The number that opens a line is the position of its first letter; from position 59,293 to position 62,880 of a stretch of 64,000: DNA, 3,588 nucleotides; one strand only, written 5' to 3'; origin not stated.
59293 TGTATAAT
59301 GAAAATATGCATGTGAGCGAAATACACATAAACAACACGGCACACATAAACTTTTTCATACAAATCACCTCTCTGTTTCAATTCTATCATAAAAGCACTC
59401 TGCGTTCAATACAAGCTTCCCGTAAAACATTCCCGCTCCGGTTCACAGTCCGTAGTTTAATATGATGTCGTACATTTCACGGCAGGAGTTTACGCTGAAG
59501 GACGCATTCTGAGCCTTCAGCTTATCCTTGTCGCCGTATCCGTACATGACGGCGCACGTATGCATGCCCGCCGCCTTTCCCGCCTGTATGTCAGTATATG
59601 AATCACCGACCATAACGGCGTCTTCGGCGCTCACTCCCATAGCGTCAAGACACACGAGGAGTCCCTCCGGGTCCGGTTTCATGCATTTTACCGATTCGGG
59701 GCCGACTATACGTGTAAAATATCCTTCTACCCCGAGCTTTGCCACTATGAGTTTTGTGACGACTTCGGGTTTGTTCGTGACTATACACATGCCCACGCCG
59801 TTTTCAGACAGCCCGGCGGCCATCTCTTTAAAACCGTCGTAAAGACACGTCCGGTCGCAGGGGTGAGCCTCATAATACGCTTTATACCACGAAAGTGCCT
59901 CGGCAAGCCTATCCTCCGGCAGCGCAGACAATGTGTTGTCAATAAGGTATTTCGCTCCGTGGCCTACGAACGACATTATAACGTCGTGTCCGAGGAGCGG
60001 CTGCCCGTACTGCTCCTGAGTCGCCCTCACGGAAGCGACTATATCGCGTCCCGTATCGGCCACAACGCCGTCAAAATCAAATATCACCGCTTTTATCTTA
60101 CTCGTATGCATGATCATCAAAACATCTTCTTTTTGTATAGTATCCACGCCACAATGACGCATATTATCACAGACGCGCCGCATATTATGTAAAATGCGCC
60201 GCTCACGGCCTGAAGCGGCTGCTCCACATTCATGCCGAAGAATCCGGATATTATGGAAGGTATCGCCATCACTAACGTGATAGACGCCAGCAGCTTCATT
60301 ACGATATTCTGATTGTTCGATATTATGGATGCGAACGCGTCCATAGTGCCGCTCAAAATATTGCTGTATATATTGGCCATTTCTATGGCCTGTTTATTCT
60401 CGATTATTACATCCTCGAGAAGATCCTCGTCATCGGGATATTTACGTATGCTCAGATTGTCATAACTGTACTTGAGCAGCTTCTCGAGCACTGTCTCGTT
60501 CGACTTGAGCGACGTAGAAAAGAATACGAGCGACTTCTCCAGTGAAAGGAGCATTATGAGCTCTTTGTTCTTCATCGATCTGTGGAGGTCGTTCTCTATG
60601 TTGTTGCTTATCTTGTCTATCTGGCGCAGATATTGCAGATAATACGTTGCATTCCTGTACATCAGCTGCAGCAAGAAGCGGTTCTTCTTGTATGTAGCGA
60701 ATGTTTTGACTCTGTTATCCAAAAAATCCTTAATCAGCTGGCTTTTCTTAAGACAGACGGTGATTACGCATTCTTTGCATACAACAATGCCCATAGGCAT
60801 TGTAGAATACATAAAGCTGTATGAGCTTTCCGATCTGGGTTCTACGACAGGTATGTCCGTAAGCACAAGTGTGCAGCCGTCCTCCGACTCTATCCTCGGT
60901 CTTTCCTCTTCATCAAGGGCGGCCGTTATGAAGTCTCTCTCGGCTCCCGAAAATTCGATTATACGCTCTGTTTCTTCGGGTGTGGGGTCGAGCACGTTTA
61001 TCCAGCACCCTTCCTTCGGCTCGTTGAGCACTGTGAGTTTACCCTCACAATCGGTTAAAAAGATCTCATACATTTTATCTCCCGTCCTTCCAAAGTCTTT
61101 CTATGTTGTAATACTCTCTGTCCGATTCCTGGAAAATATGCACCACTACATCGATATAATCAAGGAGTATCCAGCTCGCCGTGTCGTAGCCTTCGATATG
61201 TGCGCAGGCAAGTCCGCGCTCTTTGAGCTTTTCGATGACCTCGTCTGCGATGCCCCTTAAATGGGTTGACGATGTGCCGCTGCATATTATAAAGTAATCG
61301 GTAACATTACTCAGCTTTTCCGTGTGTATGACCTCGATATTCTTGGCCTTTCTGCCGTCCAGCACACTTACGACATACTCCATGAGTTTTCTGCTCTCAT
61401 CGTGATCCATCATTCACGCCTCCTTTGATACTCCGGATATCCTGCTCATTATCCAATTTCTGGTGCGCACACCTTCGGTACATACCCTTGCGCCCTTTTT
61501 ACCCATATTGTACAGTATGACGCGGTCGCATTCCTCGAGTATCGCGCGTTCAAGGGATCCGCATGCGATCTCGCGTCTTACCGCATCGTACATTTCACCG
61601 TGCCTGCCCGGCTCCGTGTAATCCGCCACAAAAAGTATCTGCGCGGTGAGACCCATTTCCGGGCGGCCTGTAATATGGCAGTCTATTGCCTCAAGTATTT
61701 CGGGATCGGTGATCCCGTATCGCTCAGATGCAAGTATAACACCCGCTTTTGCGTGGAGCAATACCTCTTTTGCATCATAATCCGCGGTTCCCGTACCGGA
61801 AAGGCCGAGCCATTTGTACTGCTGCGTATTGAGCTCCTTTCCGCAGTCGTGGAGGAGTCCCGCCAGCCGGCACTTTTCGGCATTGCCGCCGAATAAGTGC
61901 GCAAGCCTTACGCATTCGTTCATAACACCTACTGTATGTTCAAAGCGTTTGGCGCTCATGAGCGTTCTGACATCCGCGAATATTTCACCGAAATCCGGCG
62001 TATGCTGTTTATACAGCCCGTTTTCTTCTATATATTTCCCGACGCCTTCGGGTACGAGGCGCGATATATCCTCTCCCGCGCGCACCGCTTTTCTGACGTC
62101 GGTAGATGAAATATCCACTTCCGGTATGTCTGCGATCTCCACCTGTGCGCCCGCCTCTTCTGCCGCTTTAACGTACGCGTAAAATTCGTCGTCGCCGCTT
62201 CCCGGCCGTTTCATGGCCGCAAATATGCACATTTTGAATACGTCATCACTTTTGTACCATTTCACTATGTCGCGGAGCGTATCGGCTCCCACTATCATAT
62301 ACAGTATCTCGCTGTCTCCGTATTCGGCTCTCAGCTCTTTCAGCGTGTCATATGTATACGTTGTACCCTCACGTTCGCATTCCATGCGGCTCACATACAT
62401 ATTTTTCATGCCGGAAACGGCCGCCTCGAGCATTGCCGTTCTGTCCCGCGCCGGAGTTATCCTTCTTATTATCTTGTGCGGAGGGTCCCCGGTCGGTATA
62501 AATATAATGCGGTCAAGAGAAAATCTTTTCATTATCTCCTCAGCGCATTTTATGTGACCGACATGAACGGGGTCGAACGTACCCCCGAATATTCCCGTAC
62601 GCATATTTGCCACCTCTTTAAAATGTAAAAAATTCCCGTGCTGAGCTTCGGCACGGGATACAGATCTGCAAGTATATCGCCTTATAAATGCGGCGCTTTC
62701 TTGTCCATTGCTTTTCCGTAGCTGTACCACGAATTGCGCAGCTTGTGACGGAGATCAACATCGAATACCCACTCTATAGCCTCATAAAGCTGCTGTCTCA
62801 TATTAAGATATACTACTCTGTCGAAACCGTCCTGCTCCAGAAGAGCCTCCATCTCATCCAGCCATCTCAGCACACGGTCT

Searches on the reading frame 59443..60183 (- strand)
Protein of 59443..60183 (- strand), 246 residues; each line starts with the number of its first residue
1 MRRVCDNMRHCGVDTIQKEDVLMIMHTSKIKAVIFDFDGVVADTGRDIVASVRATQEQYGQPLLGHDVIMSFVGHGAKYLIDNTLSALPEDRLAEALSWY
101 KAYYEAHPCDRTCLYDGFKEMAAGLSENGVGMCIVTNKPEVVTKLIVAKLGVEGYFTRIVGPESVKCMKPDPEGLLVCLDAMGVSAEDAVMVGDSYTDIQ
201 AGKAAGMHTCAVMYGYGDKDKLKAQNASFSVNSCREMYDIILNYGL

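Call 87: search_protein_families(library=pfam, proteins=[window:59443-60183:-], max_evalue=0.0001)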
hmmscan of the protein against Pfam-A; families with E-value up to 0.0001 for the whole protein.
window:59443-60183:- (246 aa): 4 families
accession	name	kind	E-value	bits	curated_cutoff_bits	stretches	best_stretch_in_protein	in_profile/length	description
PF13419.12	HAD_2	-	1.7e-36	126.5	23.8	1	33-212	1-178/178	Haloacid dehalogenase-like hydrolase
PF00702.32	Hydrolase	-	4.3e-29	102.7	26.4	1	30-206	1-191/191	haloacid dehalogenase-like hydrolase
PF13242.12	Hydrolase_like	-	2.8e-13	50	22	1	167-228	2-66/75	HAD-hyrolase-like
PF12710.13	HAD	-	6.7e-08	33.6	27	1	33-202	1-188/189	haloacid dehalogenase-like hydrolase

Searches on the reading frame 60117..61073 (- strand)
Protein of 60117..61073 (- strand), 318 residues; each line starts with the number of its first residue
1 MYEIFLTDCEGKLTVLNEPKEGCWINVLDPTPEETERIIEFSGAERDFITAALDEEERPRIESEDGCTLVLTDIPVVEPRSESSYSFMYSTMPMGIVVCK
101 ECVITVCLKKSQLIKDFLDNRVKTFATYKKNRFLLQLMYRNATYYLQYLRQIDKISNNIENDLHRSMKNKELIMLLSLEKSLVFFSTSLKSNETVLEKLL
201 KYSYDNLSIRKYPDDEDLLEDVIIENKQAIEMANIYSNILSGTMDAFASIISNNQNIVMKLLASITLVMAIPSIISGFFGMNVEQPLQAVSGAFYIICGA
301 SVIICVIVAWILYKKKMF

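Call 87: search_protein_families(library=pfam, proteins=[window:60117-61073:-], max_evalue=0.0001)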
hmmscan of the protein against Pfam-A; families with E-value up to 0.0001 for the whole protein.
window:60117-61073:- (318 aa): 1 family
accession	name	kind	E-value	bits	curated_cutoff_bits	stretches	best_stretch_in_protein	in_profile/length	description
PF01544.23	CorA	-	4.5e-53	180.9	27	1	21-314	3-292/292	CorA-like Mg2+ transporter protein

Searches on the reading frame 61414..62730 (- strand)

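Call 87: search_protein_families(library=pfam, proteins=[window:61414-62730:-], max_evalue=0.0001)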
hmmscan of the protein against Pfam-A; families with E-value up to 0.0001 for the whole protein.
window:61414-62730:- (438 aa): 2 families
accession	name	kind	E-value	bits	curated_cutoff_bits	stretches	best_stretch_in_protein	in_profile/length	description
PF01467.32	CTP_transf_like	-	5.4e-27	95.1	21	1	47-214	1-132/133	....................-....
PF01966.28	HD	-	2.4e-14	54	22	1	262-373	1-114/116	HD domain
